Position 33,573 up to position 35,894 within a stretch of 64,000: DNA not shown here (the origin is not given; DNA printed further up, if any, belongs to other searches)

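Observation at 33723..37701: mtnP-mtnA translationally coupled to an aldolase-SDR fusion: candidate single-polypeptide DHAP shunt for methylthioadenosine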

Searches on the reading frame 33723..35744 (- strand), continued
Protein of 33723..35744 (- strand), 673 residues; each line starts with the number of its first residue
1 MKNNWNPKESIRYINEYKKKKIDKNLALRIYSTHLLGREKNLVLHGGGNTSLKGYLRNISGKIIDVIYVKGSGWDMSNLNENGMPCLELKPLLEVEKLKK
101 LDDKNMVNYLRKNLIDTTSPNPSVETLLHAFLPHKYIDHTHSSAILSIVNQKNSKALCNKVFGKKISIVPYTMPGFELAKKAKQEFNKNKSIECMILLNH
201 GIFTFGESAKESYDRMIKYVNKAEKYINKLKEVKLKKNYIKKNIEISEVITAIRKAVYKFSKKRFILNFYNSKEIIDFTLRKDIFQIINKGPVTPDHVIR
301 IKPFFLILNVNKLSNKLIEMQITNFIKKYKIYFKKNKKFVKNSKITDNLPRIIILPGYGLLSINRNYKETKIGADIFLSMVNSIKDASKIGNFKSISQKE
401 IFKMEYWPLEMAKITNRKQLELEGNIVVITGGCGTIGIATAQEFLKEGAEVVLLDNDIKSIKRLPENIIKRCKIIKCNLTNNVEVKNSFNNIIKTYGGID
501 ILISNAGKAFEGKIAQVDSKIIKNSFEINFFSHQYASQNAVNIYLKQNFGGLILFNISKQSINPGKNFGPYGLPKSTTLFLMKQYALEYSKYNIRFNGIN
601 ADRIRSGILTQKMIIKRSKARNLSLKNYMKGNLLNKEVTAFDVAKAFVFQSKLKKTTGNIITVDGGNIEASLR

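Call 39: get_annotated_region(hit=H3, flank=9000)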
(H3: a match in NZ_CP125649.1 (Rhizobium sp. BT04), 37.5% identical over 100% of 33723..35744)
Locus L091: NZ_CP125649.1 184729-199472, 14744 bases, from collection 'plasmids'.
description: Rhizobium sp. BT04 plasmid pRspBT04a, complete sequence
organism: Rhizobium sp. BT04 (NCBI taxid 3045157)
taxonomy: Bacteria; Pseudomonadota; Alphaproteobacteria; Hyphomicrobiales; Rhizobiaceae; Rhizobium; Rhizobium sp. BT04
host: -; source: Phaseolus vulgaris,Pure culture; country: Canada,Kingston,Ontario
typing (MOB-suite, as given by PLSDB): conjugative; replicon rep_cluster_471; relaxase MOBQ; mating-pair formation MPF_T
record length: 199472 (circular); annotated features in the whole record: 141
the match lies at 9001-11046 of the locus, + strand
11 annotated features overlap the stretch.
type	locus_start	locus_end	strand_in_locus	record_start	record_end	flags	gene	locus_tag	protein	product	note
CDS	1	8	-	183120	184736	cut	-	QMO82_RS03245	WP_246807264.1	amidohydrolase family protein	-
CDS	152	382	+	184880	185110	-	-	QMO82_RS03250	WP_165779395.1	hypothetical protein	-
CDS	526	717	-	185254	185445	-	-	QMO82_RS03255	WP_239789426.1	hypothetical protein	-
CDS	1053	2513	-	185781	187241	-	-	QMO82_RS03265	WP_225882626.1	FGGY-family carbohydrate kinase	GO:0016310 - phosphorylation [Evidence IEA]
CDS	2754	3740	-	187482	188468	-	-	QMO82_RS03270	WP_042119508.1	sugar-binding transcriptional regulator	-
CDS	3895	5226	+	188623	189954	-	-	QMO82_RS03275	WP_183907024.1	iron-containing alcohol dehydrogenase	-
CDS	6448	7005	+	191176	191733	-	-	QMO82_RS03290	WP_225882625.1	extracellular solute-binding protein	-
CDS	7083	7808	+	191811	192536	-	-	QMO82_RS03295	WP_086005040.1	SDR family oxidoreductase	-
CDS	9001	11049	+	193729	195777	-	-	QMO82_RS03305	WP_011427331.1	bifunctional aldolase/short-chain dehydrogenase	-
CDS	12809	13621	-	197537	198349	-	-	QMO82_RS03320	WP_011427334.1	Ulp1 family isopeptidase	GO:0006508 - proteolysis [Evidence IEA]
CDS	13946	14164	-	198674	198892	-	-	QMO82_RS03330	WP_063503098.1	acyl-homoserine-lactone synthase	-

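Call 40: get_annotated_region(hit=H7, flank=9000)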
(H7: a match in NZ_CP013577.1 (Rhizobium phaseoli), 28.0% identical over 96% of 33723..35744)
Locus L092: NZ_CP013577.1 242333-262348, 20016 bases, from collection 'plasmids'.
description: Rhizobium phaseoli strain N671 plasmid pRphaN671c, complete sequence
organism: Rhizobium phaseoli (NCBI taxid 396)
taxonomy: Bacteria; Pseudomonadota; Alphaproteobacteria; Hyphomicrobiales; Rhizobiaceae; Rhizobium; Rhizobium phaseoli
host: -; source: Phaseolus vulgaris,Whole organism,Legume-root nodule,legume-root nodule; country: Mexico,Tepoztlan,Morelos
typing (MOB-suite, as given by PLSDB): non-mobilizable
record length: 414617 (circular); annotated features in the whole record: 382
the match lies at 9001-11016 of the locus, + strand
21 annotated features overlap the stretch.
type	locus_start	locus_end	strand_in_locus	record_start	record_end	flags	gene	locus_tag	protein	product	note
CDS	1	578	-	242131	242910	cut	-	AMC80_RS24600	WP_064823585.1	ATP-binding cassette domain-containing protein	-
CDS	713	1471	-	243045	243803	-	-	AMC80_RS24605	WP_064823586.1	fumarylacetoacetate hydrolase family protein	-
CDS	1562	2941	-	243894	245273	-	-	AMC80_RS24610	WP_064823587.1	FGGY-family carbohydrate kinase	GO:0016310 - phosphorylation [Evidence IEA]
CDS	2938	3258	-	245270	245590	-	rhaM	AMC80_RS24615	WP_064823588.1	L-rhamnose mutarotase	GO:0019301 - rhamnose catabolic process [Evidence IEA]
CDS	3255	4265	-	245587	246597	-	-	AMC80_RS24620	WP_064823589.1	ABC transporter permease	GO:0008643 - carbohydrate transport [Evidence IEA]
CDS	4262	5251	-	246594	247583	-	-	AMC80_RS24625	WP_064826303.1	ABC transporter permease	GO:0008643 - carbohydrate transport [Evidence IEA]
CDS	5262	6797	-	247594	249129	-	-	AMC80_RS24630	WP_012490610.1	sugar ABC transporter ATP-binding protein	-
CDS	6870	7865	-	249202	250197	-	rhaS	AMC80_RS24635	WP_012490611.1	rhamnose ABC transporter substrate-binding protein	GO:0015762 - rhamnose transmembrane transport [Evidence IEA]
CDS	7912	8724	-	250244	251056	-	-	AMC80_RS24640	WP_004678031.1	DeoR/GlpR family DNA-binding transcription regulator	-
CDS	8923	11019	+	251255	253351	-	-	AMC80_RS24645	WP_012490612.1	bifunctional rhamnulose-1-phosphate aldolase/short-chain dehydrogenase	-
CDS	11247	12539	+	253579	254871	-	rhaI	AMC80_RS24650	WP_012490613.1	L-rhamnose catabolism isomerase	GO:0019301 - rhamnose catabolic process [Evidence IEA]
CDS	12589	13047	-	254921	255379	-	-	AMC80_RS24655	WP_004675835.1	carboxymuconolactone decarboxylase family protein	-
CDS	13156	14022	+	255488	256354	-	-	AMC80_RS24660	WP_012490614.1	sigma-70 family RNA polymerase sigma factor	GO:0006352 - DNA-templated transcription initiation [Evidence IEA]; GO:0006355 - regulation of DNA-templated ...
CDS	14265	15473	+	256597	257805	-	-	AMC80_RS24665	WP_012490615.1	amidohydrolase/deacetylase family metallohydrolase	-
CDS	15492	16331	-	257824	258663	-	-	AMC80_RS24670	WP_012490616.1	IclR family transcriptional regulator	GO:0006355 - regulation of DNA-templated transcription [Evidence IEA]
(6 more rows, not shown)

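Call 48: list_cluster_members(proteins=[window:33723-35744:-, window:35744-36823:-, window:36820-37701:-, window:30835-31866:-, window:29248-30834:+, window:40950-42233:-])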
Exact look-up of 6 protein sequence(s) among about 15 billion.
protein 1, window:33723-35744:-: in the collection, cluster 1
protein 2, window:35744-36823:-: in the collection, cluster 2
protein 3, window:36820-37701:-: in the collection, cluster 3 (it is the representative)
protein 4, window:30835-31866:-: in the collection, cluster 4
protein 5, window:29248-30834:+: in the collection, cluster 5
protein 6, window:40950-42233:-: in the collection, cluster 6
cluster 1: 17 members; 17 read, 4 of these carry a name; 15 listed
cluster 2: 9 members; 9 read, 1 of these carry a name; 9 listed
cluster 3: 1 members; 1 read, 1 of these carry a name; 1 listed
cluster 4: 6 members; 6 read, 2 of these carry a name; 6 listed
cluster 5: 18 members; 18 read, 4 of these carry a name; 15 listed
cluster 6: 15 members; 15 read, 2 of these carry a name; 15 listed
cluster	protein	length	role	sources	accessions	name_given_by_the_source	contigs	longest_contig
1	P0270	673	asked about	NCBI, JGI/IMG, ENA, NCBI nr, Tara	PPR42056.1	MAG: Glucose 1-dehydrogenase [Alphaproteobacteria bacterium MarineAlpha5_Bin12] | strand:+ start:3858 stop:5879 length:2022 start_codon:yes stop_codon:yes ...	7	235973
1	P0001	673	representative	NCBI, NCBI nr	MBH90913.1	MAG: bifunctional aldolase/short-chain dehydrogenase [Candidatus Marinimicrobia bacterium] | bifunctional aldolase/short-chain dehydrogenase [Candidatus Neomarinimicrobiota bacterium]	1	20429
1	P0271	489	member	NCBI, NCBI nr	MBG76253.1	MAG: bifunctional aldolase/short-chain dehydrogenase, partial [Pelagibacteraceae ... | bifunctional aldolase/short-chain dehydrogenase [Pelagibacteraceae bacterium]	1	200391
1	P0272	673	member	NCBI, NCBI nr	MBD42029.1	MAG: bifunctional aldolase/short-chain dehydrogenase [Pelagibacteraceae bacterium] | bifunctional aldolase/short-chain dehydrogenase [Pelagibacteraceae bacterium]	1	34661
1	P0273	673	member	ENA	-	-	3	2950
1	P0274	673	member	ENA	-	-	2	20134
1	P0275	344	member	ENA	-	-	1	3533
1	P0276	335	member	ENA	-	-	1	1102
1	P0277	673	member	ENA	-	-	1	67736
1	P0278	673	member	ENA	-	-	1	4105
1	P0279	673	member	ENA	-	-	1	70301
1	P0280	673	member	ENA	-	-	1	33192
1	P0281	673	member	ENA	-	-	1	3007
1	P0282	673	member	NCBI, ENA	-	-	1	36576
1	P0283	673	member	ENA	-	-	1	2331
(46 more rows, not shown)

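Call 67: find_related_loci(query=window:33723-35744:-, collection=metagenome_contigs, flank=6000)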
Query window:33723-35744:- (673 aa) in metagenome_contigs; peptide patterns used: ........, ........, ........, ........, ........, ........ (x = any residue, [..] = any of these).
600 stretches matched a pattern (row limit reached: there are more); 66 encode a relative of the query (tblastn E <= 1e-3); 66 distinct loci.
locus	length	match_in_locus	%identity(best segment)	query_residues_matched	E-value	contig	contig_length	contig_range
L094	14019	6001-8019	98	1-673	0e+0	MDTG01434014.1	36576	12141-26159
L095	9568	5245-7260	63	1-673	0e+0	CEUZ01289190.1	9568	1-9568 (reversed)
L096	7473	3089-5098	59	1-673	0e+0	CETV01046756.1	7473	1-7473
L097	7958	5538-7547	59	1-673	0e+0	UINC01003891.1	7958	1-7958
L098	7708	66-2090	59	1-673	0e+0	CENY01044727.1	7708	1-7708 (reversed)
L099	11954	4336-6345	58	1-673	0e+0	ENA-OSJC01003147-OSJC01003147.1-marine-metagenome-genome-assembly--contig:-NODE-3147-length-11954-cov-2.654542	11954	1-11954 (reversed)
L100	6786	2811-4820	58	1-673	0e+0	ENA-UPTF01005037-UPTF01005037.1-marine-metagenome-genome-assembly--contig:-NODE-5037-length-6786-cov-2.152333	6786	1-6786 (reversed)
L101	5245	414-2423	58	1-673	0e+0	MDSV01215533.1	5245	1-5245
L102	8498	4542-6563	56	1-673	0e+0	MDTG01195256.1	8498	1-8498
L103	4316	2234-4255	57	1-673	0e+0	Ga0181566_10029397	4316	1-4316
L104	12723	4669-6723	54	1-673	0e+0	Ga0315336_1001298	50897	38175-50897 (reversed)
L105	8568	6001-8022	57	1-673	0e+0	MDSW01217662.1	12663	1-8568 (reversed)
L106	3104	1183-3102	57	1-638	0e+0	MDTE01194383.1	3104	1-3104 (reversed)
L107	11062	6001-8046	52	1-673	0e+0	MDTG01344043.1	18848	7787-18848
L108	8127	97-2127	58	1-673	0e+0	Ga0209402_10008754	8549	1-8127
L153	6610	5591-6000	65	537-673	4e-41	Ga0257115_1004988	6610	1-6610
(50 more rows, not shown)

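Call 76: search_protein_families(library=ncbifam, proteins=[L092:8923-11019:+, L090:9001-11055:+, L091:9001-11049:+, L001:8001-10010:+, L021:8001-10031:+], max_evalue=1e-30)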
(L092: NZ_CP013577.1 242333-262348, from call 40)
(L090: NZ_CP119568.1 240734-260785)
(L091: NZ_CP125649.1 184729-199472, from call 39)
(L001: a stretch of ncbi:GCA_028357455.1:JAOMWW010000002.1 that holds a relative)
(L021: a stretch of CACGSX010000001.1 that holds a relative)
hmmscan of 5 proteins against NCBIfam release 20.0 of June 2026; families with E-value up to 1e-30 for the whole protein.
L092:8923-11019:+ (698 aa): 58 families (the best 25 are shown)
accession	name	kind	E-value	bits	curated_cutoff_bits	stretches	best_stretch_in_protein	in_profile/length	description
NF006189.0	PRK08324.1-3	equivalog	0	1295.4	634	1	2-698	4-701/701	bifunctional rhamnulose-1-phosphate aldolase/short-chain dehydrogenase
TIGR02632.1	RhaD_aldol-ADH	equivalog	0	1208.8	567.75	1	24-698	2-676/676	bifunctional rhamnulose-1-phosphate aldolase/short-chain dehydrogenase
NF006191.0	PRK08324.1-5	equivalog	6.6e-288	956.9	1240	1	5-698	8-706/706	bifunctional aldolase/short-chain dehydrogenase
NF006190.0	PRK08324.1-4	equivalog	8.1e-253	840.6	1014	1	9-698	3-689/689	bifunctional aldolase/short-chain dehydrogenase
NF006188.0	PRK08324.1-1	equivalog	1.1e-236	787.3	1152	1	24-698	8-679/679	bifunctional aldolase/short-chain dehydrogenase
NF006195.0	PRK08324.2-3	equivalog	1.5e-151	505.9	931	1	9-698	11-678/678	bifunctional aldolase/short-chain dehydrogenase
NF006194.0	PRK08324.2-2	equivalog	1.2e-144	483.7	686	1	27-698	28-703/703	bifunctional aldolase/short-chain dehydrogenase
NF006192.0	PRK08324.1-6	equivalog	1.2e-130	437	639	1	27-696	30-683/685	bifunctional aldolase/short-chain dehydrogenase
NF006196.0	PRK08324.2-4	equivalog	1.5e-121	406.9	831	1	11-692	4-653/657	bifunctional aldolase/short-chain dehydrogenase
NF006193.0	PRK08324.2-1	subfamily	1.9e-108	363.5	1213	1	24-695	28-702/705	bifunctional aldolase/short-chain dehydrogenase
NF006197.0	PRK08324.2-5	equivalog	2.8e-51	174.6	627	1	11-467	4-452/583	bifunctional aldolase/short-chain dehydrogenase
NF004791.0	PRK06138.1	equivalog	4.1e-50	170.4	312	1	433-692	2-249/252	SDR family oxidoreductase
NF009093.0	PRK12429.1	subfamily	8.5e-50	169.4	258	1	433-692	2-256/259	3-hydroxybutyrate dehydrogenase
NF009050.0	PRK12384.1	equivalog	9.1e-48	163.1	307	1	437-693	3-257/259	sorbitol-6-phosphate dehydrogenase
TIGR03971.1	SDR_subfam_1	subfamily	2.7e-47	161.4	300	1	434-693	1-269/271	mycofactocin-coupled SDR family oxidoreductase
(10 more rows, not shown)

L090:9001-11055:+ (684 aa): 14 families
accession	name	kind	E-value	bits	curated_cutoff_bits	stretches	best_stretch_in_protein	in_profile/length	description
NF006192.0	PRK08324.1-6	equivalog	0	1149.2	639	1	1-684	1-685/685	bifunctional aldolase/short-chain dehydrogenase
NF006195.0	PRK08324.2-3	equivalog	3.4e-258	858.3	931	1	1-684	1-678/678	bifunctional aldolase/short-chain dehydrogenase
NF006193.0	PRK08324.2-1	subfamily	8.5e-256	850.5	1213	1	1-684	1-705/705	bifunctional aldolase/short-chain dehydrogenase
NF006196.0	PRK08324.2-4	equivalog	3.3e-167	557.8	831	1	18-678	9-653/657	bifunctional aldolase/short-chain dehydrogenase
NF006194.0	PRK08324.2-2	equivalog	8.6e-162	540.3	686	1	1-683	1-702/703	bifunctional aldolase/short-chain dehydrogenase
TIGR02632.1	RhaD_aldol-ADH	equivalog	2e-144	482.6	567.75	1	31-684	6-676/676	bifunctional rhamnulose-1-phosphate aldolase/short-chain dehydrogenase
NF006190.0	PRK08324.1-4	equivalog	5.5e-144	480.9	1014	1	18-684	10-689/689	bifunctional aldolase/short-chain dehydrogenase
NF006189.0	PRK08324.1-3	equivalog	7e-129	431.2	634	1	28-684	27-701/701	bifunctional rhamnulose-1-phosphate aldolase/short-chain dehydrogenase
NF006191.0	PRK08324.1-5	equivalog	5.1e-115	385.4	1240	1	18-683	20-705/706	bifunctional aldolase/short-chain dehydrogenase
NF006188.0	PRK08324.1-1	equivalog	6.3e-103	345.3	1152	1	34-684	15-679/679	bifunctional aldolase/short-chain dehydrogenase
NF006197.0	PRK08324.2-5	equivalog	1.2e-92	311.3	627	1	17-466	8-452/583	bifunctional aldolase/short-chain dehydrogenase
NF005559.1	PRK07231.1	subfamily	2.2e-40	138.8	215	1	433-678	2-247/249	glucose 1-dehydrogenase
NF004791.0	PRK06138.1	equivalog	4.1e-35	121.3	312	1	434-680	4-251/252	SDR family oxidoreductase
NF004773.0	PRK06113.1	equivalog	5.7e-31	107.9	367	1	434-621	10-198/255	7-alpha-hydroxysteroid dehydrogenase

L091:9001-11049:+ (682 aa): 26 families (the best 25 are shown)
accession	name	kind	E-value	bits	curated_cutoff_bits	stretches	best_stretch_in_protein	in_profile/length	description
NF006195.0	PRK08324.2-3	equivalog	0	1139.3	931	1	1-682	1-678/678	bifunctional aldolase/short-chain dehydrogenase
NF006192.0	PRK08324.1-6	equivalog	0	1053.7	639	1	1-682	1-685/685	bifunctional aldolase/short-chain dehydrogenase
NF006193.0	PRK08324.2-1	subfamily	4.3e-215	716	1213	1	1-682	1-705/705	bifunctional aldolase/short-chain dehydrogenase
NF006196.0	PRK08324.2-4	equivalog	1e-162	542.9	831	1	17-676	8-653/657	bifunctional aldolase/short-chain dehydrogenase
NF006194.0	PRK08324.2-2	equivalog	2.2e-157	525.7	686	1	1-682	1-703/703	bifunctional aldolase/short-chain dehydrogenase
NF006190.0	PRK08324.1-4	equivalog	4.8e-146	487.7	1014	1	22-682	14-689/689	bifunctional aldolase/short-chain dehydrogenase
TIGR02632.1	RhaD_aldol-ADH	equivalog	1.2e-142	476.7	567.75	1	31-682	6-676/676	bifunctional rhamnulose-1-phosphate aldolase/short-chain dehydrogenase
NF006189.0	PRK08324.1-3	equivalog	1.7e-127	426.7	634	1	12-682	12-701/701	bifunctional rhamnulose-1-phosphate aldolase/short-chain dehydrogenase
NF006191.0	PRK08324.1-5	equivalog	9.9e-112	374.6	1240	1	24-682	26-706/706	bifunctional aldolase/short-chain dehydrogenase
NF006188.0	PRK08324.1-1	equivalog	2.2e-102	343.5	1152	1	34-682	15-679/679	bifunctional aldolase/short-chain dehydrogenase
NF006197.0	PRK08324.2-5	equivalog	5.5e-92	309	627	1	14-463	5-449/583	bifunctional aldolase/short-chain dehydrogenase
NF005559.1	PRK07231.1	subfamily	1.3e-45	155.9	215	1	433-677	2-248/249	glucose 1-dehydrogenase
NF004791.0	PRK06138.1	equivalog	1.5e-40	139.1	312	1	433-678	3-251/252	SDR family oxidoreductase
NF052558.1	MBtsdlDhBudC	equivalog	1.5e-38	132.8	270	1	435-679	3-244/250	meso-2,3-butanediol dehydrogenase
NF009093.0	PRK12429.1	subfamily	6.7e-38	130.4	258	1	433-678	3-258/259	3-hydroxybutyrate dehydrogenase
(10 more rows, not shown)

L001:8001-10010:+ (669 aa): 12 families
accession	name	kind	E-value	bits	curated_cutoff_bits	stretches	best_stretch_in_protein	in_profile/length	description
NF006192.0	PRK08324.1-6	equivalog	3.2e-235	782.6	639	1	1-669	1-685/685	bifunctional aldolase/short-chain dehydrogenase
NF006195.0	PRK08324.2-3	equivalog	9.6e-219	728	931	1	1-669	1-678/678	bifunctional aldolase/short-chain dehydrogenase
NF006193.0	PRK08324.2-1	subfamily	7.5e-186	619.3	1213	1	1-669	1-705/705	bifunctional aldolase/short-chain dehydrogenase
NF006196.0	PRK08324.2-4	equivalog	2e-160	535.3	831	1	1-663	1-653/657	bifunctional aldolase/short-chain dehydrogenase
NF006194.0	PRK08324.2-2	equivalog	1.4e-138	463.5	686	1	1-667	1-701/703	bifunctional aldolase/short-chain dehydrogenase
NF006190.0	PRK08324.1-4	equivalog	1.9e-124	416.3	1014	1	17-666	9-686/689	bifunctional aldolase/short-chain dehydrogenase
TIGR02632.1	RhaD_aldol-ADH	equivalog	2.8e-116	389.5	567.75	1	30-669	5-676/676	bifunctional rhamnulose-1-phosphate aldolase/short-chain dehydrogenase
NF006189.0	PRK08324.1-3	equivalog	3.6e-110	369.4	634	1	27-669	26-701/701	bifunctional rhamnulose-1-phosphate aldolase/short-chain dehydrogenase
NF006191.0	PRK08324.1-5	equivalog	1.3e-103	347.7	1240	1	21-668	22-705/706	bifunctional aldolase/short-chain dehydrogenase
NF006197.0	PRK08324.2-5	equivalog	9e-97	324.8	627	1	1-463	1-463/583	bifunctional aldolase/short-chain dehydrogenase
NF006188.0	PRK08324.1-1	equivalog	3.2e-78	263.7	1152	1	30-669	11-679/679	bifunctional aldolase/short-chain dehydrogenase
NF005559.1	PRK07231.1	subfamily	1.1e-32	113.5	215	1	419-663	2-247/249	glucose 1-dehydrogenase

L021:8001-10031:+ (677 aa): 14 families
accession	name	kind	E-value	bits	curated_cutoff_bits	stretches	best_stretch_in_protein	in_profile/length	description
NF006192.0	PRK08324.1-6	equivalog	2.4e-273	908.7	639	1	1-677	1-685/685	bifunctional aldolase/short-chain dehydrogenase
NF006195.0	PRK08324.2-3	equivalog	7.4e-241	801.1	931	1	1-677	1-678/678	bifunctional aldolase/short-chain dehydrogenase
NF006193.0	PRK08324.2-1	subfamily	1.4e-215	717.6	1213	1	1-677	1-705/705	bifunctional aldolase/short-chain dehydrogenase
NF006196.0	PRK08324.2-4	equivalog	1.8e-165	552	831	1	1-671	1-653/657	bifunctional aldolase/short-chain dehydrogenase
NF006194.0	PRK08324.2-2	equivalog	2.5e-153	512.3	686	1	1-675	1-701/703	bifunctional aldolase/short-chain dehydrogenase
NF006190.0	PRK08324.1-4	equivalog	3.2e-143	478.3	1014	1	21-675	13-687/689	bifunctional aldolase/short-chain dehydrogenase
TIGR02632.1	RhaD_aldol-ADH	equivalog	1.6e-132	443.2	567.75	1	30-677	5-676/676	bifunctional rhamnulose-1-phosphate aldolase/short-chain dehydrogenase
NF006189.0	PRK08324.1-3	equivalog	7e-128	427.9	634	1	25-677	24-701/701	bifunctional rhamnulose-1-phosphate aldolase/short-chain dehydrogenase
NF006191.0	PRK08324.1-5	equivalog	7.1e-118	394.9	1240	1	23-676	25-705/706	bifunctional aldolase/short-chain dehydrogenase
NF006197.0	PRK08324.2-5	equivalog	2.5e-100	336.6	627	1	25-463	16-454/583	bifunctional aldolase/short-chain dehydrogenase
NF006188.0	PRK08324.1-1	equivalog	2.2e-93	313.8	1152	1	33-677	14-679/679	bifunctional aldolase/short-chain dehydrogenase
NF005559.1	PRK07231.1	subfamily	2.6e-34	118.8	215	1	428-672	2-248/249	glucose 1-dehydrogenase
NF052558.1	MBtsdlDhBudC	equivalog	2.6e-33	115.6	270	1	429-674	2-244/250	meso-2,3-butanediol dehydrogenase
NF004791.0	PRK06138.1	equivalog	5.1e-31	107.9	312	1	427-673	2-251/252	SDR family oxidoreductase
